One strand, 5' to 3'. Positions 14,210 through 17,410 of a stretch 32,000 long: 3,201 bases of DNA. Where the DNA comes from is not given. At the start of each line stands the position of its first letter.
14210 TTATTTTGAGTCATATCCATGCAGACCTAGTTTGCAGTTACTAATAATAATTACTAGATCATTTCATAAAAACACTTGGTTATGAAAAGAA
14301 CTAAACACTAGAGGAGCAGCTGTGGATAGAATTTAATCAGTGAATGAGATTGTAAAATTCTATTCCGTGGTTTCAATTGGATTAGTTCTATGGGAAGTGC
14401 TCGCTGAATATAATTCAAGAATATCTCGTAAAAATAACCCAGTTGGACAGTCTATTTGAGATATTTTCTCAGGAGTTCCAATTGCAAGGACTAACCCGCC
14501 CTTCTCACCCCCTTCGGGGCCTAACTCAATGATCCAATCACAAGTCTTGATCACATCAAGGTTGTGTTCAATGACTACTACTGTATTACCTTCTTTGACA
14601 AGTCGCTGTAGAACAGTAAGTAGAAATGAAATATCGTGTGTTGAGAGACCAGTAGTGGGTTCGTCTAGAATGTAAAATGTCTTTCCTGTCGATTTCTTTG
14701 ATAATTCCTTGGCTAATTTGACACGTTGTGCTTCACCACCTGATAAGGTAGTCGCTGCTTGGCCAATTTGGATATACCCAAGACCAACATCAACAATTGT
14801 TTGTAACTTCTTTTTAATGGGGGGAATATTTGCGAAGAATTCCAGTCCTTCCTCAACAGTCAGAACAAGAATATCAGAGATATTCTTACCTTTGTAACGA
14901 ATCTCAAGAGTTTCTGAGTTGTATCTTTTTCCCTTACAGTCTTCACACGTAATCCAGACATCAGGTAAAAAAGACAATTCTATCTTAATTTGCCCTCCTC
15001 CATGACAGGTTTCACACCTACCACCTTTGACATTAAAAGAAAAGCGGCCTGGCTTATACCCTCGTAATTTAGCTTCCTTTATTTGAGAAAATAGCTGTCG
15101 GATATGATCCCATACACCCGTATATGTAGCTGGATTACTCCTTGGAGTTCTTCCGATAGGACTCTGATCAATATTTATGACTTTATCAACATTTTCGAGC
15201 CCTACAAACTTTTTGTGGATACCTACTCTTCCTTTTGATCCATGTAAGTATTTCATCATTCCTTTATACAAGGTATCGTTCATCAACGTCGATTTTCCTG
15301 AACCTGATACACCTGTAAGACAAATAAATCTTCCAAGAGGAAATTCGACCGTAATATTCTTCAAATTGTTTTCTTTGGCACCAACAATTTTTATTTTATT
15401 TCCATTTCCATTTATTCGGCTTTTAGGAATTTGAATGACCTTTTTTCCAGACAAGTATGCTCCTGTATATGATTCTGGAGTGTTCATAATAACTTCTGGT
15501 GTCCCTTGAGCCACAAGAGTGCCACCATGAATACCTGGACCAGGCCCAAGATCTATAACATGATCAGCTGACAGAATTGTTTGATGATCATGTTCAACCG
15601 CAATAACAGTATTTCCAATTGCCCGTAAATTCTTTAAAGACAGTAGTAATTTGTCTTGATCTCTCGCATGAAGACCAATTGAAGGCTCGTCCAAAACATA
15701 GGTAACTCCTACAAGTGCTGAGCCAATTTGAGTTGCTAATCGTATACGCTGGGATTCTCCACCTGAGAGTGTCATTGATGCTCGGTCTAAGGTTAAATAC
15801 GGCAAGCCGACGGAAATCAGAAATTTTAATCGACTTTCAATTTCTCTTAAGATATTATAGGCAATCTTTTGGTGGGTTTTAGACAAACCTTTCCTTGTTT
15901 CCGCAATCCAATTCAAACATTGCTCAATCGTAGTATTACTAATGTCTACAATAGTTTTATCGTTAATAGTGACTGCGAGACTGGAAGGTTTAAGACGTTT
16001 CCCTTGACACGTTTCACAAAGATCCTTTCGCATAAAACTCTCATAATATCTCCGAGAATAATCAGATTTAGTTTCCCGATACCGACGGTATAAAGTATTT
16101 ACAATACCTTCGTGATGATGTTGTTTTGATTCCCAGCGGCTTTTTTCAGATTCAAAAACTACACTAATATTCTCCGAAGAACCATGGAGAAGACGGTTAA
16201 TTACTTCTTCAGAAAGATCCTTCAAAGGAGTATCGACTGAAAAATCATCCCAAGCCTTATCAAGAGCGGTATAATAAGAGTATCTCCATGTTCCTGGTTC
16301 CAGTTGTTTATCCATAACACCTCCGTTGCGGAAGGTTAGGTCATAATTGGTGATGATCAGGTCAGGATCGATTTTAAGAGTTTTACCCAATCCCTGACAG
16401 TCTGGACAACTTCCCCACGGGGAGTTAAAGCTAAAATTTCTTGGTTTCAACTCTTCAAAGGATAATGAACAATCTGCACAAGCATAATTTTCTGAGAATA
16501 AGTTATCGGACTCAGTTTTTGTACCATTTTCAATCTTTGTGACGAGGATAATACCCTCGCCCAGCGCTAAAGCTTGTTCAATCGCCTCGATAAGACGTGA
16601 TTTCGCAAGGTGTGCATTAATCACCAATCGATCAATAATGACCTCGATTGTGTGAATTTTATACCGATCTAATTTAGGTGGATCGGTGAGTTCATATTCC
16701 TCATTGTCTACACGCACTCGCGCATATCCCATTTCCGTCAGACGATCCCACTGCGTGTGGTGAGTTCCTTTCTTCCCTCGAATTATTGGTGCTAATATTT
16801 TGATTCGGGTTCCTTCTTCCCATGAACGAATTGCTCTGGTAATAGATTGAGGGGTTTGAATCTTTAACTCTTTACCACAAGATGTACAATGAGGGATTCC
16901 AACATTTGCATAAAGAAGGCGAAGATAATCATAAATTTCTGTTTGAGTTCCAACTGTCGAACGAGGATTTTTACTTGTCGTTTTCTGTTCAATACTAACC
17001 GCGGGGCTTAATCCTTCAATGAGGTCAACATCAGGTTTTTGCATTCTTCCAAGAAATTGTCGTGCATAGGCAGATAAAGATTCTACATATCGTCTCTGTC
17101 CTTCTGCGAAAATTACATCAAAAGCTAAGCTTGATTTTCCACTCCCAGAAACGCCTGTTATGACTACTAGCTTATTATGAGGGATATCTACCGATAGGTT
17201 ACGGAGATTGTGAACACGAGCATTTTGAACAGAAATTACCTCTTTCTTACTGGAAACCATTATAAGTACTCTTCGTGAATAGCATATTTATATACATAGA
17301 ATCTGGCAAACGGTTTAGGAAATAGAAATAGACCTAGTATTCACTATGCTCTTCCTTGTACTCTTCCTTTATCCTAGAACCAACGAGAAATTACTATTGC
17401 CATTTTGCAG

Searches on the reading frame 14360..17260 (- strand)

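Call 14: search_protein_families(library=pfam, proteins=[window:14360-17260:-], max_evalue=0.001)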
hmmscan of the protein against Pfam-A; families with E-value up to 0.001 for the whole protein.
window:14360-17260:- (966 aa): 17 families
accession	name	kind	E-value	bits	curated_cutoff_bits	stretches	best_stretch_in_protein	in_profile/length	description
PF17760.6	UvrA_inter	-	2.6e-34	117.8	23.3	1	135-242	1-107/109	UvrA interaction domain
PF17755.6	UvrA_DNA-bind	-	2.1e-22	79.9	23.2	1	298-407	1-109/110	UvrA DNA-binding domain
PF00005.33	ABC_tran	-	2.8e-20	73.8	25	1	830-870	100-137/137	ABC transporter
PF02463.25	SMC_N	-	4.7e-09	36.4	40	0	830-912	135-210/220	RecF/RecN/SMC N terminal domain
PF13555.12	AAA_29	-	2e-07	31.1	27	0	637-660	16-39/61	P-loop containing region of AAA domain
PF13191.12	AAA_16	-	9.3e-07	29.9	32.6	0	30-69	25-63/167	AAA ATPase domain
PF03193.22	RsgA_GTPase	-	1.2e-06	28.9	30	0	613-663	76-126/174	RsgA GTPase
PF20703.3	nSTAND1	-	1.1e-05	25.7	27.1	0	15-46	19-50/379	Novel STAND NTPase 1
PF06745.19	ATPase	-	3.8e-05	23.6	26.6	0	640-671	16-47/231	KaiC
PF20720.3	nSTAND3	-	6.7e-05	23.1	27.2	0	28-50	16-38/155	Novel STAND NTPase 3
PF13238.12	AAA_18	-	0.00018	22.4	29.4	0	646-661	1-16/128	AAA domain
PF13401.12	AAA_22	-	0.00035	21.3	27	0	644-662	6-24/130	AAA domain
PF13476.12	AAA_23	-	0.00039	21.5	27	0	9-45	2-35/201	AAA domain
PF13304.12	AAA_21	-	0.00046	20.8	27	0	499-553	239-294/304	AAA domain, putative AbiEii toxin, Type IV TA system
PF00684.25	DnaJ_CXXCXGXG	-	0.00048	20.8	32.7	0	748-779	17-51/65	DnaJ central domain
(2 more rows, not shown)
